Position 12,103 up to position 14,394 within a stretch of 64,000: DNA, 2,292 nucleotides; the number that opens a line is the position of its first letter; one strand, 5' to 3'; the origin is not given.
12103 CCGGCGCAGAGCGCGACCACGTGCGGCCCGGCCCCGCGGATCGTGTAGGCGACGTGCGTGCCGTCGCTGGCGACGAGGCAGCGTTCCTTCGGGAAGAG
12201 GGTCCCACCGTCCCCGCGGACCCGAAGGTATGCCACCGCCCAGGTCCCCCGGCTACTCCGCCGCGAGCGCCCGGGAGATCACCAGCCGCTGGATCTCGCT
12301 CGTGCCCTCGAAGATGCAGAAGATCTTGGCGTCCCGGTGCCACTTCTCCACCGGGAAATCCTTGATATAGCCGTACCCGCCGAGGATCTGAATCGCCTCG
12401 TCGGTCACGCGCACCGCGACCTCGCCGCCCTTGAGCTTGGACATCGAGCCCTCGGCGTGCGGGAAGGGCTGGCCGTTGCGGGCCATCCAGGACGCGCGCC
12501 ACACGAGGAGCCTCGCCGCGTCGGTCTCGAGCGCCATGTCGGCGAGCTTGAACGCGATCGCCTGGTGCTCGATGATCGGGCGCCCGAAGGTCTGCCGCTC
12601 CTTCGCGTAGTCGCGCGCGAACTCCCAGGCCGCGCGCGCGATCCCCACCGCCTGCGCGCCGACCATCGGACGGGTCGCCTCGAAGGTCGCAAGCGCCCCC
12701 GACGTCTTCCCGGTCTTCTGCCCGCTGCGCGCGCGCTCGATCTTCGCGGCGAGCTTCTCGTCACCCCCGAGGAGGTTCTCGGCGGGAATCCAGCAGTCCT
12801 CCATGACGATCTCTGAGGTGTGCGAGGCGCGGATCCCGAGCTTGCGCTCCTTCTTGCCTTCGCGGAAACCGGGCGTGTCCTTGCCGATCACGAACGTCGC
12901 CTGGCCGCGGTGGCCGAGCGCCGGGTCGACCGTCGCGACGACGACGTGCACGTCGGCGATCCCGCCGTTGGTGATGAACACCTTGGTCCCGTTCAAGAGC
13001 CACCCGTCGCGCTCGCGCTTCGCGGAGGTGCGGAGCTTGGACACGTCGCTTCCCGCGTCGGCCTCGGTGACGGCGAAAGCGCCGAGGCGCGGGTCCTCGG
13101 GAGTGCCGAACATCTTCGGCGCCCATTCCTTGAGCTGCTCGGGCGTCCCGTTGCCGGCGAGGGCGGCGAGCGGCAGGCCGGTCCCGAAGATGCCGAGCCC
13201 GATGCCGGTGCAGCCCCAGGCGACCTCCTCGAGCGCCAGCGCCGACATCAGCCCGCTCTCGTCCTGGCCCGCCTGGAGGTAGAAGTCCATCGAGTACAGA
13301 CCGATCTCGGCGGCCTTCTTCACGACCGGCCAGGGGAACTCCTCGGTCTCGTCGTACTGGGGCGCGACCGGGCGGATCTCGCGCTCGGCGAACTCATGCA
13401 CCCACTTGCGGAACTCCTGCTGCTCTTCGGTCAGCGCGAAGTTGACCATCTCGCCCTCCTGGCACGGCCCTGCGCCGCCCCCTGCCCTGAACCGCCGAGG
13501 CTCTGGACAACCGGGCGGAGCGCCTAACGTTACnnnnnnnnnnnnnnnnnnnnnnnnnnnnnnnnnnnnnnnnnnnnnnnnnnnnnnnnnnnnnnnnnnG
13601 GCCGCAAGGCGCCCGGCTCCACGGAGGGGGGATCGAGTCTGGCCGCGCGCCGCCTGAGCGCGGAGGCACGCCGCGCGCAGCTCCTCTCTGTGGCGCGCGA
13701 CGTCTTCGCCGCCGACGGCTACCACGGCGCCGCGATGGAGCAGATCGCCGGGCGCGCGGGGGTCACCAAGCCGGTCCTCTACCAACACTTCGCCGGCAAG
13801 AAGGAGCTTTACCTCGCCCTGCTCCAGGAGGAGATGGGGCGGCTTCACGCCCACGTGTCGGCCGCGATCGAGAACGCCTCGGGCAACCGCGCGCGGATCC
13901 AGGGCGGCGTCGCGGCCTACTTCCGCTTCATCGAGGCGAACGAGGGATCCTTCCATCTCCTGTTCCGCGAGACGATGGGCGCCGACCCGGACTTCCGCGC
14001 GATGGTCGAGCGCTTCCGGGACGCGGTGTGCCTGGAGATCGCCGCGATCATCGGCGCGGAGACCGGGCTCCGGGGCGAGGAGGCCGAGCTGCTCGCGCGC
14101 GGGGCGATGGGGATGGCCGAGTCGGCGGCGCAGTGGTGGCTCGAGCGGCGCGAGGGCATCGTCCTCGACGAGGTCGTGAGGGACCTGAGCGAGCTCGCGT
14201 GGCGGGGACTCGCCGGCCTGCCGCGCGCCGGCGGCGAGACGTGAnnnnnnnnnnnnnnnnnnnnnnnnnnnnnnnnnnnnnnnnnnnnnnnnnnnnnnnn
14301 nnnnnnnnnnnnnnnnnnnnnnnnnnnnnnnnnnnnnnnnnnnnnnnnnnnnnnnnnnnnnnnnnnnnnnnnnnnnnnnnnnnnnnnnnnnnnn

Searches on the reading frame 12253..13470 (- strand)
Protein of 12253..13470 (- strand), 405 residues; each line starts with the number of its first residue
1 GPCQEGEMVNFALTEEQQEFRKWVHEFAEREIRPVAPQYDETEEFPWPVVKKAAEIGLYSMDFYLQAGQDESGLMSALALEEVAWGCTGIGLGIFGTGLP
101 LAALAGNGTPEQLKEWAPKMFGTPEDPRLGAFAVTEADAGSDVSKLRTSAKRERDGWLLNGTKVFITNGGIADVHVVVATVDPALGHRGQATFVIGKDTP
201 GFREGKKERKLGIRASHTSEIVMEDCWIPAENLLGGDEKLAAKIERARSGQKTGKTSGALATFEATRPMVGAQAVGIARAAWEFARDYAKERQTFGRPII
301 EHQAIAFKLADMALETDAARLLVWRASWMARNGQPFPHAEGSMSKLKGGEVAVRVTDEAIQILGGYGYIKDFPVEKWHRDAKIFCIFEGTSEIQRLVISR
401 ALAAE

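Call 27: search_protein_families(library=pfam, proteins=[window:12253-13470:-], max_evalue=0.001)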
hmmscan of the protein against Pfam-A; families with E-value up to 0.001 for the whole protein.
window:12253-13470:- (405 aa): 4 families
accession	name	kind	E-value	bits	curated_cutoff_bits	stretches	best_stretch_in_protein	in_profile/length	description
PF00441.29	Acyl-CoA_dh_1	-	7e-50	169.5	22.4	1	259-402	7-149/150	Acyl-CoA dehydrogenase, C-terminal domain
PF02770.24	Acyl-CoA_dh_M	-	2e-24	86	33.3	1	131-226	1-97/97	Acyl-CoA dehydrogenase, middle domain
PF08028.16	Acyl-CoA_dh_2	-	4.8e-22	79.1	22.7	1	269-391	2-133/134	Acyl-CoA dehydrogenase, C-terminal domain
PF02771.21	Acyl-CoA_dh_N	-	5.1e-21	75.6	22.9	1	14-120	1-109/113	Acyl-CoA dehydrogenase, N-terminal domain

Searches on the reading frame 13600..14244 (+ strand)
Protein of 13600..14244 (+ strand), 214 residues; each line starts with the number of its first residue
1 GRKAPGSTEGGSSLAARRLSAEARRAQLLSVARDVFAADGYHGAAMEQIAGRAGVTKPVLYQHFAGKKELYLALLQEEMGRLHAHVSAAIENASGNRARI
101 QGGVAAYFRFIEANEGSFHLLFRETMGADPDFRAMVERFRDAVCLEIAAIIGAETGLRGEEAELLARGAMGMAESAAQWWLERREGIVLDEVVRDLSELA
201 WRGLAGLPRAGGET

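Call 27: search_protein_families(library=pfam, proteins=[window:13600-14244:+], max_evalue=0.001)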
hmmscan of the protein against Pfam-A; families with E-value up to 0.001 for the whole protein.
window:13600-14244:+ (214 aa): 4 families
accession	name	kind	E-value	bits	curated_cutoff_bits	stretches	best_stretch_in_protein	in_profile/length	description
PF21943.1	TetR_C_46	-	9.1e-16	58.5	27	1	98-203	3-109/109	Tetracyclin repressor-like, C-terminal domain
PF00440.29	TetR_N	-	7e-15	55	24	1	28-74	1-47/47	Bacterial regulatory proteins, tetR family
PF19344.4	TetR_C_32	-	1.5e-07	32.1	27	1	86-205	2-128/139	Tetracyclin repressor-like, C-terminal domain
PF17932.6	TetR_C_24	-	0.00057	20.6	26.4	0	97-203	5-113/114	Tetracyclin repressor-like, C-terminal domain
